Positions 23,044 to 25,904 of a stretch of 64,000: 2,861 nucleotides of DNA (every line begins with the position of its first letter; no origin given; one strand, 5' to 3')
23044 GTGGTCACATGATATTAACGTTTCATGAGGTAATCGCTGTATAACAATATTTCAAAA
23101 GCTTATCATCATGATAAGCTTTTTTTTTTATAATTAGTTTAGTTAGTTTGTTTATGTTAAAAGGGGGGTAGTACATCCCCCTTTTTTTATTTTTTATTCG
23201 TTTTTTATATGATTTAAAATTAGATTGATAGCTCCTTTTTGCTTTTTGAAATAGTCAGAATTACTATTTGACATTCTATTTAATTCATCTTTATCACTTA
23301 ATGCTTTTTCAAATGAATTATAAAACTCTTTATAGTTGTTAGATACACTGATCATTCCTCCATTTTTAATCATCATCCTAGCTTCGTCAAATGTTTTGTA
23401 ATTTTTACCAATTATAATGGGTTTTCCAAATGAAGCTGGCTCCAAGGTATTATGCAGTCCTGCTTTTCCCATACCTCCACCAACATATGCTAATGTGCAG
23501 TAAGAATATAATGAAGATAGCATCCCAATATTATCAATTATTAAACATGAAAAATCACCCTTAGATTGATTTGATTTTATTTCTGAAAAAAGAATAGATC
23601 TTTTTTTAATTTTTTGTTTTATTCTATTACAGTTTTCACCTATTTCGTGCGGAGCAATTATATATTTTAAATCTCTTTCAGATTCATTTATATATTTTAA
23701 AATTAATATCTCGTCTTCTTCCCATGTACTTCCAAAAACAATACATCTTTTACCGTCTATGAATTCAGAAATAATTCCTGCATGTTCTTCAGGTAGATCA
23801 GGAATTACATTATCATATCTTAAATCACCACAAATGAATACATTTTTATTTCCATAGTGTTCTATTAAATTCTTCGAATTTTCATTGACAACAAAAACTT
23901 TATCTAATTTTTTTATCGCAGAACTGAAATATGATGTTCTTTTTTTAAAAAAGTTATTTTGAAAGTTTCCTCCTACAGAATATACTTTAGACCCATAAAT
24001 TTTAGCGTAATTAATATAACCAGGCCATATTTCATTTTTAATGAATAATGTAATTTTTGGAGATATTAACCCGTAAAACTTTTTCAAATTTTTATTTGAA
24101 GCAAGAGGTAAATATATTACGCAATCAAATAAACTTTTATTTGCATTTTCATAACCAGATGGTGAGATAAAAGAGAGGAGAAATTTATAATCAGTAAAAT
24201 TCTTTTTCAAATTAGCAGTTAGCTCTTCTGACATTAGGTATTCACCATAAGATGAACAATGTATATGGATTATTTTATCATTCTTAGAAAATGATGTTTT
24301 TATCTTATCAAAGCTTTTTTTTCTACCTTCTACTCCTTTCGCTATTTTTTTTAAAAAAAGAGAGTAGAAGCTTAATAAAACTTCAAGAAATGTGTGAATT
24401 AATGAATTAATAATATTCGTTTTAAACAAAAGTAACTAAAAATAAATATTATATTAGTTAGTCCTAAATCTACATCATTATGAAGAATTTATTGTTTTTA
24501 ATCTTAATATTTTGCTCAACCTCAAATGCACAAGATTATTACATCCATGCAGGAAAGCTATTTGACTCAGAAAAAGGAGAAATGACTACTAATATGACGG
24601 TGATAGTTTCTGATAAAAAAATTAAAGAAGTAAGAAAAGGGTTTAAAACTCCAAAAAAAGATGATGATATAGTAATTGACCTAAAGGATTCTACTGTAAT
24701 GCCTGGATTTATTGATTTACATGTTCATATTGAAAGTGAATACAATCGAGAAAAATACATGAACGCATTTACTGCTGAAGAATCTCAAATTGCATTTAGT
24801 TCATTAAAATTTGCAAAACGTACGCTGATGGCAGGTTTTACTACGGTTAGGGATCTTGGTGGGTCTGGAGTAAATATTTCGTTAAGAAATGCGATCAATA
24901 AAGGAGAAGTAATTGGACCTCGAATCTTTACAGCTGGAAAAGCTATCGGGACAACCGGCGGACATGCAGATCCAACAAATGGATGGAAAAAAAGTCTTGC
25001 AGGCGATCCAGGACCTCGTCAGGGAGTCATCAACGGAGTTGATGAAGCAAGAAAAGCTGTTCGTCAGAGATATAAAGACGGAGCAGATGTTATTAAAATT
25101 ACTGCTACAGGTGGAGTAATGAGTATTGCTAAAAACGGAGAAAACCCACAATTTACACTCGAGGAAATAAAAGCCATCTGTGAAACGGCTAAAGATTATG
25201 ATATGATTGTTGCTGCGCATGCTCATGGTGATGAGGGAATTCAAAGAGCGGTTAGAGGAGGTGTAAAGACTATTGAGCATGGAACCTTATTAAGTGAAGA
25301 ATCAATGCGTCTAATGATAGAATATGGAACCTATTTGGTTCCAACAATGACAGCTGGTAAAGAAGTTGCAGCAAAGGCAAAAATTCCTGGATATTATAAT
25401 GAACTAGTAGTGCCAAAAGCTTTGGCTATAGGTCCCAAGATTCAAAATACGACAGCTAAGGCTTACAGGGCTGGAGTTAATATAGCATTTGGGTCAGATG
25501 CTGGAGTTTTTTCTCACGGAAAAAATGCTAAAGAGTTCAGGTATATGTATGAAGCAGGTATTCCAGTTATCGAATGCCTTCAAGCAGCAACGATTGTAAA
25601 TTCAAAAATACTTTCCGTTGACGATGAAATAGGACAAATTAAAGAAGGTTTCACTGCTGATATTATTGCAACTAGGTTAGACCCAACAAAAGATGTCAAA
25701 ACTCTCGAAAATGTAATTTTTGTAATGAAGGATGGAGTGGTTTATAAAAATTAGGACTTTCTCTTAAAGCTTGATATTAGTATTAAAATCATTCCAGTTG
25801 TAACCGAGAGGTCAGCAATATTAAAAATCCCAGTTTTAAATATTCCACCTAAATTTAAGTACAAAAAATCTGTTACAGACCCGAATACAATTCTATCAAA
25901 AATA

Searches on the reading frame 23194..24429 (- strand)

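Call 62: search_protein_families(library=pfam, proteins=[window:23194-24429:-], max_evalue=0.00001)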
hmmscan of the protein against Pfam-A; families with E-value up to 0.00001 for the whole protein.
window:23194-24429:- (411 aa): 1 family
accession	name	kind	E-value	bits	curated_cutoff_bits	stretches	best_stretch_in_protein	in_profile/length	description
PF04413.22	Glycos_transf_N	-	2e-28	99.6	23.9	1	44-206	11-178/179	3-Deoxy-D-manno-octulosonic-acid transferase (kdotransferase)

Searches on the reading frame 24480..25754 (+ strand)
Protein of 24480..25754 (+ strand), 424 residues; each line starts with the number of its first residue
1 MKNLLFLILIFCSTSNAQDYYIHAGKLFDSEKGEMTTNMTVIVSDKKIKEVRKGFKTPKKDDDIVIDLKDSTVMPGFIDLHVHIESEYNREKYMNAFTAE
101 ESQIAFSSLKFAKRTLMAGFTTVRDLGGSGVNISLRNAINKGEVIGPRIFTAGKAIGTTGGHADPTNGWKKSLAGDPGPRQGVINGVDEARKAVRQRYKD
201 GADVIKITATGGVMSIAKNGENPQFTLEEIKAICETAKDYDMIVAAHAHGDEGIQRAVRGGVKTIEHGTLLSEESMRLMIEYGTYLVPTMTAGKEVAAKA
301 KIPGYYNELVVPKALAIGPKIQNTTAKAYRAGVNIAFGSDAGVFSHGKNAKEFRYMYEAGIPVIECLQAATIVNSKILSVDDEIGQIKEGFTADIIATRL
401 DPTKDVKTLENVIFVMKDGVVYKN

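Call 62: search_protein_families(library=pfam, proteins=[window:24480-25754:+], max_evalue=0.00001)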
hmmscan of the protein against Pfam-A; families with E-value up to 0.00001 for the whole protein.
window:24480-25754:+ (424 aa): 2 families
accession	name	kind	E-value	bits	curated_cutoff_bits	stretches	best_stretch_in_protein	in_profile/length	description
PF01979.26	Amidohydro_1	-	6.1e-60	203.7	25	1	72-420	1-343/345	Amidohydrolase family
PF07969.17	Amidohydro_3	-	3.3e-16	60.3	29.7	1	222-419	256-468/472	Amidohydrolase family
